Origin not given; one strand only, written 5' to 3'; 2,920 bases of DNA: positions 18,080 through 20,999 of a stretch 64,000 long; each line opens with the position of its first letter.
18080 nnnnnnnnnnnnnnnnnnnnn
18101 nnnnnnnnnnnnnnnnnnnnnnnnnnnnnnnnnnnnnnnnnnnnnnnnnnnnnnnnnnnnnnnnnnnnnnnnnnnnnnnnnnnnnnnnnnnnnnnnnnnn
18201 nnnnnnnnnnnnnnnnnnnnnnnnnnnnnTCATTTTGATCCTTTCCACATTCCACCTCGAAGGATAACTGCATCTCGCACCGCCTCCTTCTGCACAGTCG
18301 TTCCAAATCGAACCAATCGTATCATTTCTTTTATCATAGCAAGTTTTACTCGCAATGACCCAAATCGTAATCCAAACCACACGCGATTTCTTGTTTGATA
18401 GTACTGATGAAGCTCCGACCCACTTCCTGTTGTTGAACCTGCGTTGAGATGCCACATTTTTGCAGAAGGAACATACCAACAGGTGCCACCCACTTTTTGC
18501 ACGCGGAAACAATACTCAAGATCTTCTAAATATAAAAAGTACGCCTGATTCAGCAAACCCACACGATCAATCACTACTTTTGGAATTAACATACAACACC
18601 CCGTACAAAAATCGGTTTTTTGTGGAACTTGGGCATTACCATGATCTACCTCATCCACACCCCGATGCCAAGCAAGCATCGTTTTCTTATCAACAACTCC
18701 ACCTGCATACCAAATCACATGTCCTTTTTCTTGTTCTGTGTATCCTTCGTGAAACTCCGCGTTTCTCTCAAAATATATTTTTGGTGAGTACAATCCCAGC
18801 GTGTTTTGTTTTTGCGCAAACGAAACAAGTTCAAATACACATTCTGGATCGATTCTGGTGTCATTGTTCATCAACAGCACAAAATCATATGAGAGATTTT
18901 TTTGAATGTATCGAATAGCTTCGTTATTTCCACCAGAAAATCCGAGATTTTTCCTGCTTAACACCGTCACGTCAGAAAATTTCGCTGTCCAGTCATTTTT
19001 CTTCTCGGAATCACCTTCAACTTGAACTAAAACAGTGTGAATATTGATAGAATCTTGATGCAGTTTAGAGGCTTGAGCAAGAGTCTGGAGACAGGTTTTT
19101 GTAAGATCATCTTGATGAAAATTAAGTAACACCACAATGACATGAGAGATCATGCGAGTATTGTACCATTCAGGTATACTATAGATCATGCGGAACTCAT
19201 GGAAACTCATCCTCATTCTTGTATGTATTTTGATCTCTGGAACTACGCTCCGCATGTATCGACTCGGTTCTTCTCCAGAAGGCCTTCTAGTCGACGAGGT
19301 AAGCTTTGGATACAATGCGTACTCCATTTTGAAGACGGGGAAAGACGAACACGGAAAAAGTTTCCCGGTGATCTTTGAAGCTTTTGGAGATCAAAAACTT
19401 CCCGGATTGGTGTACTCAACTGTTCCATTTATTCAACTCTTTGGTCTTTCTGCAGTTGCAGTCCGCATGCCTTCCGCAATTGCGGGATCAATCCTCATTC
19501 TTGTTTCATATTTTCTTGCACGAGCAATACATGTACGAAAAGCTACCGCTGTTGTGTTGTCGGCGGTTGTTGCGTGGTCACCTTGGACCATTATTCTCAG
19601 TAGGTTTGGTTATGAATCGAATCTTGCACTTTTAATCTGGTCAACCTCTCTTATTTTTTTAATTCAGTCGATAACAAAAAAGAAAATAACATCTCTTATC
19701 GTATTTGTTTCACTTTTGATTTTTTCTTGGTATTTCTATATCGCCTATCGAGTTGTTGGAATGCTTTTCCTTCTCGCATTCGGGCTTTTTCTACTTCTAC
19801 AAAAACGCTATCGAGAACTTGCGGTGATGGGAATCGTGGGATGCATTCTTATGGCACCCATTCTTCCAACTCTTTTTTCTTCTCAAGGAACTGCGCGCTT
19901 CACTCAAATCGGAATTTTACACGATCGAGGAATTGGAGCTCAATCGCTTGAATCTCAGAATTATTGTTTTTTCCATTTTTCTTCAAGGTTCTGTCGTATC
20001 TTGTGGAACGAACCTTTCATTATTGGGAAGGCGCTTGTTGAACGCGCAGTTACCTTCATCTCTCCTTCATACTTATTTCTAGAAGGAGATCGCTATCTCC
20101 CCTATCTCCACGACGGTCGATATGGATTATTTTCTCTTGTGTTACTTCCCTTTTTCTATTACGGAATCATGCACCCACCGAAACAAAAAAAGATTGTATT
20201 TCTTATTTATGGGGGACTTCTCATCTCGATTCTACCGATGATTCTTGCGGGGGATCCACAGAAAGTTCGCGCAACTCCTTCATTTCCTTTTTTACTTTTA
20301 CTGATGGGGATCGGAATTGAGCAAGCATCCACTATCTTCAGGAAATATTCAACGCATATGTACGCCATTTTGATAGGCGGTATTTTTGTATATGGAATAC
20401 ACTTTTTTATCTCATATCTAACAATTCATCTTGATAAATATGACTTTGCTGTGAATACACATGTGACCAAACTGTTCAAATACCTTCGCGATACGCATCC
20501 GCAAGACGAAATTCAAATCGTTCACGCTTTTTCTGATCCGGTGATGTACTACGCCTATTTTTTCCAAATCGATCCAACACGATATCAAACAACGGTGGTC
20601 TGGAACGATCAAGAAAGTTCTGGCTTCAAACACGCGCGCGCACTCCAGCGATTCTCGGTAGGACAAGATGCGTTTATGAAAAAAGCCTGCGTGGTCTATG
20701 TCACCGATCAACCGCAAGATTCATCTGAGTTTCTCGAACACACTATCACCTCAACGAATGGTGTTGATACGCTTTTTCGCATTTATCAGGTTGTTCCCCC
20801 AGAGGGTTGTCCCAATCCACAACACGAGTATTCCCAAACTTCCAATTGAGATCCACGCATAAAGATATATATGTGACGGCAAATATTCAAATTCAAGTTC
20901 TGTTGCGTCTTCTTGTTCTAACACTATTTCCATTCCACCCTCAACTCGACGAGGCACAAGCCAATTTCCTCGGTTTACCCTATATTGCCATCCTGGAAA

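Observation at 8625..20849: Tandem array of six PMT_2/GT39-like GT-C paralogs interleaved with three GT2 genes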

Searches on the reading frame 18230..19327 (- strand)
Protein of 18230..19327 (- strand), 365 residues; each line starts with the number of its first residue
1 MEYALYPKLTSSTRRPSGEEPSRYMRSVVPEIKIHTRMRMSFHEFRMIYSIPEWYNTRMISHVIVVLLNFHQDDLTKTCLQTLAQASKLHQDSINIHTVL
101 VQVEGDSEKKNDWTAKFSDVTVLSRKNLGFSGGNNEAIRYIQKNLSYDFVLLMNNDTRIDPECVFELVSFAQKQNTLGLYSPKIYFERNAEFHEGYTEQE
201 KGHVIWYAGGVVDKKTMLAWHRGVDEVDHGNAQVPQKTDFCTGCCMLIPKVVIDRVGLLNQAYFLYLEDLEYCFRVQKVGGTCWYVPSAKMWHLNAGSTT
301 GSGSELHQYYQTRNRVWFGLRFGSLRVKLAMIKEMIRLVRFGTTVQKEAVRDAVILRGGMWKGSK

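Call 5: search_protein_families(library=pfam, proteins=[window:18230-19327:-], max_evalue=0.01)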
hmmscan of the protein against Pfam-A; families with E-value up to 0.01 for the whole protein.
window:18230-19327:- (365 aa): 3 families
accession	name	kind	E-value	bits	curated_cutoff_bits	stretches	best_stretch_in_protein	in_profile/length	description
PF13641.12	Glyco_tranf_2_3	-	7.6e-10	39.6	27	1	64-315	4-226/230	Glycosyltransferase like family 2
PF13632.12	Glyco_trans_2_3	-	2.9e-06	27.7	27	0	149-192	1-43/198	Glycosyl transferase family group 2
PF00535.33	Glycos_transf_2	-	6.5e-06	26.6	23.3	1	116-254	51-165/168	Glycosyl transferase family 2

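Call 35: search_protein_families(library=ncbifam, proteins=[window:18230-19153:-], max_evalue=0.001)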
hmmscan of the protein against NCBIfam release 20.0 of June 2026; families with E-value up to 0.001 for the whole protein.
window:18230-19153:- (307 aa): 2 families
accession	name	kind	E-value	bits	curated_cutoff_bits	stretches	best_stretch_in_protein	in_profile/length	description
TIGR01556.1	rhamnosyltran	subfamily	2.1e-12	46.8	200.55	1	39-282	23-256/281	rhamnosyltransferase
NF038299.1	EPS_HpsN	equivalog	0.00027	20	425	1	31-243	24-226/317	hormogonium polysaccharide biosynthesis glycosyltransferase HpsN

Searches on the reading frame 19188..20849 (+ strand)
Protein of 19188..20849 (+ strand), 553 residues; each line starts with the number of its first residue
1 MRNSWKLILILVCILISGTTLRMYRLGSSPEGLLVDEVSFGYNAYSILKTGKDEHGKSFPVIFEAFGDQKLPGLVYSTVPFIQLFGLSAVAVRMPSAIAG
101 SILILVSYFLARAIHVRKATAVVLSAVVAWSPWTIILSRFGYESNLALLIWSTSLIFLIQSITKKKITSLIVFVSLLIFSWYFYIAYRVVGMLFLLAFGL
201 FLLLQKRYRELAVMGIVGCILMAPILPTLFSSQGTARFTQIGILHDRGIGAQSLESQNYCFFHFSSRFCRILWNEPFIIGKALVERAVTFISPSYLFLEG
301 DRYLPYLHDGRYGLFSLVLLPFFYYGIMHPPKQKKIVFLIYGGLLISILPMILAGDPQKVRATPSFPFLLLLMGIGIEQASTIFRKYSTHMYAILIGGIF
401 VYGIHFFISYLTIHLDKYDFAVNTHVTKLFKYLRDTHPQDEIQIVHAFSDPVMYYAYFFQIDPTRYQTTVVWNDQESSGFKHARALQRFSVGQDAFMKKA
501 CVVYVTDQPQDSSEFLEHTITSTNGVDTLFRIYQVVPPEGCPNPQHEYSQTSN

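Call 5: search_protein_families(library=pfam, proteins=[window:19188-20849:+], max_evalue=0.01)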
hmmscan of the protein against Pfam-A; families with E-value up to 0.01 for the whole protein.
window:19188-20849:+ (553 aa): 2 families
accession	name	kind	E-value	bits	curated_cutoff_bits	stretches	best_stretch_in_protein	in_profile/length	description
PF13231.12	PMT_2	-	0.00014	22.6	26.1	1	81-220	13-147/160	Dolichyl-phosphate-mannose-protein mannosyltransferase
PF02366.24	PMT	-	0.00083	19.4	22.7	1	16-173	5-171/245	Dolichyl-phosphate-mannose-protein mannosyltransferase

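Call 12: search_protein_families(library=ncbifam, proteins=[window:19188-20849:+], max_evalue=0.01)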
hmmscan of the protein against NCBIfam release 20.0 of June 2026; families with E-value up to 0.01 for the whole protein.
window:19188-20849:+ (553 aa): 1 family
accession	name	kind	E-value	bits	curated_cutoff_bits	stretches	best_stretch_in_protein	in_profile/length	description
TIGR03663.1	TIGR03663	subfamily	4.2e-07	29.4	126.25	1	10-177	3-156/435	flippase activity-associated protein Agl23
